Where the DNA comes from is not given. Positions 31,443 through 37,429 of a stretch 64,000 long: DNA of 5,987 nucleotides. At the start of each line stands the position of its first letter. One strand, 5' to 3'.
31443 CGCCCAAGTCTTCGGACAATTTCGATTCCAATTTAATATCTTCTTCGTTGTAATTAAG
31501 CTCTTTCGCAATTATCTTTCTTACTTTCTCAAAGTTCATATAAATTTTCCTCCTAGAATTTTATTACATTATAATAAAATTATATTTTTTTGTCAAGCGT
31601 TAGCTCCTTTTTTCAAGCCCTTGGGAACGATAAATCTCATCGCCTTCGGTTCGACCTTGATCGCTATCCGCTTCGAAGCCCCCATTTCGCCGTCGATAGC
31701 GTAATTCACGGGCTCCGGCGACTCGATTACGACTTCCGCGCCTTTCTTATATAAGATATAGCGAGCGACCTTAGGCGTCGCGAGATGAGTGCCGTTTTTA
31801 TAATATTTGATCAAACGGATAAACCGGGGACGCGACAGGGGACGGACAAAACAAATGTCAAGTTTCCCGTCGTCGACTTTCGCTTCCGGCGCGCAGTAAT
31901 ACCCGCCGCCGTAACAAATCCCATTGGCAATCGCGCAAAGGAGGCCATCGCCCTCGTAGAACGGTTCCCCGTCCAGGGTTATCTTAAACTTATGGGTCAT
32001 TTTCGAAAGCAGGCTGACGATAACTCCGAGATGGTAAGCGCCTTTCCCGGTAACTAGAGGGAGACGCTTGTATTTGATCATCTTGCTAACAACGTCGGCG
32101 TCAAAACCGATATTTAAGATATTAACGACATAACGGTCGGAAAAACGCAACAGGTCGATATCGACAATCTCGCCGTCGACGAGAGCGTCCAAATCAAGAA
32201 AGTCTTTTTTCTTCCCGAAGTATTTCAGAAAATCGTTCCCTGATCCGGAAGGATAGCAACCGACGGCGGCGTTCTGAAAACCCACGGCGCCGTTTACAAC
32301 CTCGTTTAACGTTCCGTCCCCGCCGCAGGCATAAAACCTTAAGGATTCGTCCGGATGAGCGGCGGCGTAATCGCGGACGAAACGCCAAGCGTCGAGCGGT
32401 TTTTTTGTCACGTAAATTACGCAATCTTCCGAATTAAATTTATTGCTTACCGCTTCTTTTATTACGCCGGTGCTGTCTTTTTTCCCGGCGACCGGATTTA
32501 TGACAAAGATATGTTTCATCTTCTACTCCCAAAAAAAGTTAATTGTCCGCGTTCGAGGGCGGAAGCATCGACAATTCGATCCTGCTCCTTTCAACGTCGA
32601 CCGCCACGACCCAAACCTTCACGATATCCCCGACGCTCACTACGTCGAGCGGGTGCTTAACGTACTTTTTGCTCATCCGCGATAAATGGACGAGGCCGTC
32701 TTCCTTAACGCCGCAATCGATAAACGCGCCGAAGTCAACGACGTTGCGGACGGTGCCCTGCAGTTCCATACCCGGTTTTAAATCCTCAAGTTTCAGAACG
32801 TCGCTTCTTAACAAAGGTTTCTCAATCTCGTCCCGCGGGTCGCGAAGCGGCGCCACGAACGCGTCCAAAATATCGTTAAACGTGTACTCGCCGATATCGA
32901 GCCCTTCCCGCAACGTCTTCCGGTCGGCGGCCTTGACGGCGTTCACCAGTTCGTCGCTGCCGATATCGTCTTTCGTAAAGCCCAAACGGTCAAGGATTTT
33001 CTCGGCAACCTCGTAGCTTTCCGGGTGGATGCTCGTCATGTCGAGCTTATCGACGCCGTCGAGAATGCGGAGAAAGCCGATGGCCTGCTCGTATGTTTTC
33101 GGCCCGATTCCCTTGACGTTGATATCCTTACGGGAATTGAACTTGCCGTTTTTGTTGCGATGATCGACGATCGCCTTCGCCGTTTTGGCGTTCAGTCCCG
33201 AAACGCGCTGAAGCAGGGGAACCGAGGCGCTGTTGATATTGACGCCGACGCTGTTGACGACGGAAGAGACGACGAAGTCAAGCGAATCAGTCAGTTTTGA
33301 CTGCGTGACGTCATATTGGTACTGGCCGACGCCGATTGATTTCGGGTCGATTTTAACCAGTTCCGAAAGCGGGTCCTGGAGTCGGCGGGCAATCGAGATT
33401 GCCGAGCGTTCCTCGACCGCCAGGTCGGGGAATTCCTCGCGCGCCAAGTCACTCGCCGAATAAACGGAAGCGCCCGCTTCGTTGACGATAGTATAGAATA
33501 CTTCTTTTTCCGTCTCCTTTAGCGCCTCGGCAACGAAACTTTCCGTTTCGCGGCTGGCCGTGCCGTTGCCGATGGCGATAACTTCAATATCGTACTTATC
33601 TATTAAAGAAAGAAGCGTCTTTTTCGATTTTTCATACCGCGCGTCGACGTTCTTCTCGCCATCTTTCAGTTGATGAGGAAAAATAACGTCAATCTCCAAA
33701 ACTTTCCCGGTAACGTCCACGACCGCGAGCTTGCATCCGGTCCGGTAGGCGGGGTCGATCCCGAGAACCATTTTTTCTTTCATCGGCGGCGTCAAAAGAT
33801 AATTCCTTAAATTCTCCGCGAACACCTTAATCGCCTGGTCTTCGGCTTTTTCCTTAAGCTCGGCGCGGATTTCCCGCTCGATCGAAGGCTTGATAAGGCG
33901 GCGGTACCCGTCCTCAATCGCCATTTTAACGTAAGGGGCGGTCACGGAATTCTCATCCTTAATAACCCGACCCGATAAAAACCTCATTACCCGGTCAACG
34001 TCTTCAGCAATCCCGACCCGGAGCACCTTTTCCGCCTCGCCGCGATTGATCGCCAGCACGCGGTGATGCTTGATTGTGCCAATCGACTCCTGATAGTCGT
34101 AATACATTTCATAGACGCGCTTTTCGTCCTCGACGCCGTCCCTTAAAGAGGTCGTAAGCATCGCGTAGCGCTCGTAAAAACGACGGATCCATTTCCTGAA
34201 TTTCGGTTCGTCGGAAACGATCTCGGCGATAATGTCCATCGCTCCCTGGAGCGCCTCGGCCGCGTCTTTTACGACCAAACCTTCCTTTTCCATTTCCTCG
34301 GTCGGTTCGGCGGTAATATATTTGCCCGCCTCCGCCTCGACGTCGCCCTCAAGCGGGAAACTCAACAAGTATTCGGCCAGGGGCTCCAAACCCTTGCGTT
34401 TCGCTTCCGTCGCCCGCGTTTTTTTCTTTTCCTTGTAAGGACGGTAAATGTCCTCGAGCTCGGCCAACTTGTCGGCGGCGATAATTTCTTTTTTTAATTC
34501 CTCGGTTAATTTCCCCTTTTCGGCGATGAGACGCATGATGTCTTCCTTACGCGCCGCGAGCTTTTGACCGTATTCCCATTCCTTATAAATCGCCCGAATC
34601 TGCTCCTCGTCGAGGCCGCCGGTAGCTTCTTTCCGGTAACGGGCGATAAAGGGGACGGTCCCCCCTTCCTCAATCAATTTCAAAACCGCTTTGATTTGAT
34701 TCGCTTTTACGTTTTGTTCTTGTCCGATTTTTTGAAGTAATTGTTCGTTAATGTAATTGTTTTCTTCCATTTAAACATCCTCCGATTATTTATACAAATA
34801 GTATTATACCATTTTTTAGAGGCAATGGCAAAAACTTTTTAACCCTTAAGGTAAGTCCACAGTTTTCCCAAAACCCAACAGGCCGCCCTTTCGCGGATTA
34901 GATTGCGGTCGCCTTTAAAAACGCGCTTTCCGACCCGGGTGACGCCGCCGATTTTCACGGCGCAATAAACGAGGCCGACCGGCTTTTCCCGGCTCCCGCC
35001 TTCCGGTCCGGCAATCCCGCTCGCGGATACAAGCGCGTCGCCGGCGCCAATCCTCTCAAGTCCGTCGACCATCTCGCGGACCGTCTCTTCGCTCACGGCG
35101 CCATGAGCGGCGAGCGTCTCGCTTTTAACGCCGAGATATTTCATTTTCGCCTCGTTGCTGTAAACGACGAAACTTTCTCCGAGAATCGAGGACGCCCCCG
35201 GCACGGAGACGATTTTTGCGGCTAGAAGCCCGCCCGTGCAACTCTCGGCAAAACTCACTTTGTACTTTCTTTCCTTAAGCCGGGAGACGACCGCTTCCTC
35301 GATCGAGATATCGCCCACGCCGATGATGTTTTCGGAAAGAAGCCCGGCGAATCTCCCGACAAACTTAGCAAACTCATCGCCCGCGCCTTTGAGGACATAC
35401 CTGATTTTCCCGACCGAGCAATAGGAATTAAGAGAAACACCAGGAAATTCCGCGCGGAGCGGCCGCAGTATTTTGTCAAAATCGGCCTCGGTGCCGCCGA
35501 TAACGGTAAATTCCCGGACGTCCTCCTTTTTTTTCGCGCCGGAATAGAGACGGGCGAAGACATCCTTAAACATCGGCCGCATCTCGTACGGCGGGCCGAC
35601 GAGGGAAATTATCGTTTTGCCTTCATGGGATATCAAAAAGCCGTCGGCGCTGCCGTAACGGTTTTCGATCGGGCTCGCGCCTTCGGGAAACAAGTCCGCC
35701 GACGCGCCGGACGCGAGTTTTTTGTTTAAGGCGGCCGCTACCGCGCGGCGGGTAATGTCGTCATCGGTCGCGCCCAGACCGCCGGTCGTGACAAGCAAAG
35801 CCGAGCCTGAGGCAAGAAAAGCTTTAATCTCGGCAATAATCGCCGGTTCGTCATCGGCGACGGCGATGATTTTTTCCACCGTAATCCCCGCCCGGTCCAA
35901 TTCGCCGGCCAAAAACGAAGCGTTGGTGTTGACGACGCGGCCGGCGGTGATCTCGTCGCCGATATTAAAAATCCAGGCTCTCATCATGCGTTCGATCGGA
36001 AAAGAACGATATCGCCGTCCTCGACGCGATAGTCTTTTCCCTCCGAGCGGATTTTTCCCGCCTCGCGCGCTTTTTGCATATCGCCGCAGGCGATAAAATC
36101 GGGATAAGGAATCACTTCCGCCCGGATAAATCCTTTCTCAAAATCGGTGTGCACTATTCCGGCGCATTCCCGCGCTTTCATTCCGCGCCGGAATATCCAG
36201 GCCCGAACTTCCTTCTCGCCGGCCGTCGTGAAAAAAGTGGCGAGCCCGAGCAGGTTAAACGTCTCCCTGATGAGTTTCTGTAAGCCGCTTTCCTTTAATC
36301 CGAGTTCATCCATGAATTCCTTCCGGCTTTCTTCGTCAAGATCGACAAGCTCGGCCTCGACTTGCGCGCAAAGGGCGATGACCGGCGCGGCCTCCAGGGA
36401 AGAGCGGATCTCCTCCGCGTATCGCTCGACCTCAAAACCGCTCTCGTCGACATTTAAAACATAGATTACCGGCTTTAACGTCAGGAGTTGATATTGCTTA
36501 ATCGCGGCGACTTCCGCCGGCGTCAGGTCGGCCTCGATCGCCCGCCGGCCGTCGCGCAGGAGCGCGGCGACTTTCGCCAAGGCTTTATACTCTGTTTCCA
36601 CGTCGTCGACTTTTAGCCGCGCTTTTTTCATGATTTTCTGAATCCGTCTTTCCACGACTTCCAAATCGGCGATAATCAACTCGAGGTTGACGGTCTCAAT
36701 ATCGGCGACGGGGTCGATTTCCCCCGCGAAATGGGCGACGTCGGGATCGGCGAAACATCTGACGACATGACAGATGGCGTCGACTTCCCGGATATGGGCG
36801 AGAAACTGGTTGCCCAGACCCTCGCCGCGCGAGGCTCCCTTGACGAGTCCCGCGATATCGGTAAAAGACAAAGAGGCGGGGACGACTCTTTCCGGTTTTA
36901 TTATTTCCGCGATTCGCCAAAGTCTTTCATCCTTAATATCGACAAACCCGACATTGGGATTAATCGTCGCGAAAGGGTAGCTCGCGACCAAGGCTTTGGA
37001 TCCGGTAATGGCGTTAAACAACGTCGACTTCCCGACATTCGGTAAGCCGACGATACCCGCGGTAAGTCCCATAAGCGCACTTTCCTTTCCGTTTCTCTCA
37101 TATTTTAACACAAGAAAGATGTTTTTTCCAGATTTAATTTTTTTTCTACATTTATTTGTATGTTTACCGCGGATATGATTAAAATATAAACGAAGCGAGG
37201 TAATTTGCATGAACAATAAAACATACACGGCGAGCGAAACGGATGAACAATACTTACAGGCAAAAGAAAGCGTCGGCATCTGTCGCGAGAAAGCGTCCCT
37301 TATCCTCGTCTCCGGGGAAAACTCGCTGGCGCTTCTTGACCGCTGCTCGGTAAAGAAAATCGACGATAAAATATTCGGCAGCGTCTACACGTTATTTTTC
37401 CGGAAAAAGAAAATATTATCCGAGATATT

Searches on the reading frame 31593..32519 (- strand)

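Call 84: search_protein_families(library=pfam, proteins=[window:31593-32519:-], max_evalue=0.00001)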
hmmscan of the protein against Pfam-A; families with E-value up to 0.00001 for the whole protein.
window:31593-32519:- (308 aa): 2 families
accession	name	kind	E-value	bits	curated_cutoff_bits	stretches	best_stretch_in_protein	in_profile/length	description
PF19279.4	YegS_C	-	6.1e-25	88.2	27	1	136-297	4-157/158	YegS C-terminal NAD kinase beta sandwich-like domain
PF00781.29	DAGK_cat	-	9.4e-19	67.7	23.6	1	4-125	3-124/125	Diacylglycerol kinase catalytic domain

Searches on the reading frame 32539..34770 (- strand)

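Call 83: search_protein_families(library=pfam, proteins=[window:32539-34770:-], max_evalue=0.00001)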
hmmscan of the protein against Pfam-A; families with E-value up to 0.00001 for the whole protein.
window:32539-34770:- (743 aa): 8 families
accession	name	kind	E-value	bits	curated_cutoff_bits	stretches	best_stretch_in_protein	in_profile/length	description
PF16921.10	Tex_YqgF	-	1.9e-54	183.9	27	1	333-465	1-126/126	Tex protein YqgF-like domain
PF09371.15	Tex_N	-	6.9e-28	96.6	32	1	10-82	2-74/75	Tex-like protein N-terminal domain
PF22706.1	Tex_central_region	-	4.1e-26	92.5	27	1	144-317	6-178/178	Tex central region-like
PF12836.13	HHH_3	-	4.2e-25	88.1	27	1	505-568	1-65/65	Helix-hairpin-helix motif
PF17674.7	HHH_9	-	2.6e-16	60.7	23.1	1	575-646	2-70/70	HHH domain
PF00575.29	S1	-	3.7e-16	59.7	22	1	665-735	3-73/74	S1 RNA binding domain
PF14639.11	YqgF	-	2.9e-07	30.8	35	1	377-472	46-147/150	Holliday-junction resolvase-like of SPT6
PF23459.1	S1_RRP5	-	7.1e-07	30.1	27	1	664-734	1-71/72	RRP5 S1 domain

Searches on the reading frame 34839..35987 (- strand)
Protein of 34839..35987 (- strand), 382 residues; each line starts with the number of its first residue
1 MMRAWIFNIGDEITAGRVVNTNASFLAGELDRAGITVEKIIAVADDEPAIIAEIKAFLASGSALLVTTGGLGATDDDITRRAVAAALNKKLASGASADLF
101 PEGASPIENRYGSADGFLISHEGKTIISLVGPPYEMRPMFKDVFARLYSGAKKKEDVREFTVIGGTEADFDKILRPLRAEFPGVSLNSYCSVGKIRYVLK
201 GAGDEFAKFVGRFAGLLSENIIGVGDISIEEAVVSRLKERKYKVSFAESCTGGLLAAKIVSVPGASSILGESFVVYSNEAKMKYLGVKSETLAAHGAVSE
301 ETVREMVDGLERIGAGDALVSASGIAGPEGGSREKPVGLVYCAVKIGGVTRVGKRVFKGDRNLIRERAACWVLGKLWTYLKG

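Call 84: search_protein_families(library=pfam, proteins=[window:34839-35987:-], max_evalue=0.00001)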
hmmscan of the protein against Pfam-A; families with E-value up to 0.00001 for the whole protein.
window:34839-35987:- (382 aa): 2 families
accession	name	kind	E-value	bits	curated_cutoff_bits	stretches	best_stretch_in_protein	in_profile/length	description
PF02464.23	CinA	-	5.2e-48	163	23.5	1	228-374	3-149/155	Competence-damaged protein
PF00994.29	MoCF_biosynth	-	8.6e-27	94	26.6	1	6-144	2-138/144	Probable molybdopterin binding domain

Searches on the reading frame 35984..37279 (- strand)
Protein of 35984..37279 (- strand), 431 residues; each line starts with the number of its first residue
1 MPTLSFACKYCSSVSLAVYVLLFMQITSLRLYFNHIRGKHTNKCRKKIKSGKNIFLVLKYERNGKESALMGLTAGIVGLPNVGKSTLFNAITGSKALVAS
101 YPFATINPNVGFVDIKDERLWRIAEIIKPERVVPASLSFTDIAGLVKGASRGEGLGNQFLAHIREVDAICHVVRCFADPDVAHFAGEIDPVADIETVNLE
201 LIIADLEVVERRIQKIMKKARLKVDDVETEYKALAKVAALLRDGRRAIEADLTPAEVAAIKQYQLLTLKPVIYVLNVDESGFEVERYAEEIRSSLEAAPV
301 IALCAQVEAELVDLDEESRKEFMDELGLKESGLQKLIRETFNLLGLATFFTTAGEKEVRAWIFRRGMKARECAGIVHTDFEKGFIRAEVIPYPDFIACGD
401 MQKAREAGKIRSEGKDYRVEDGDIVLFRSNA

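Call 84: search_protein_families(library=pfam, proteins=[window:35984-37279:-], max_evalue=0.00001)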
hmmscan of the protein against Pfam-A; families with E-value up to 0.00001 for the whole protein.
window:35984-37279:- (431 aa): 3 families
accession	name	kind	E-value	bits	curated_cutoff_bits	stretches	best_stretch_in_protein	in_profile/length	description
PF06071.19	YchF-GTPase_C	-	5.2e-35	119.9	27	1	346-430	1-84/84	Protein of unknown function (DUF933)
PF01926.29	MMR_HSR1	-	1.7e-23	83.3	21.9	1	74-179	2-86/113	50S ribosome-binding GTPase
PF02421.24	FeoB_N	-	8.5e-09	35.6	27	1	75-119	4-48/156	Ferrous iron transport protein B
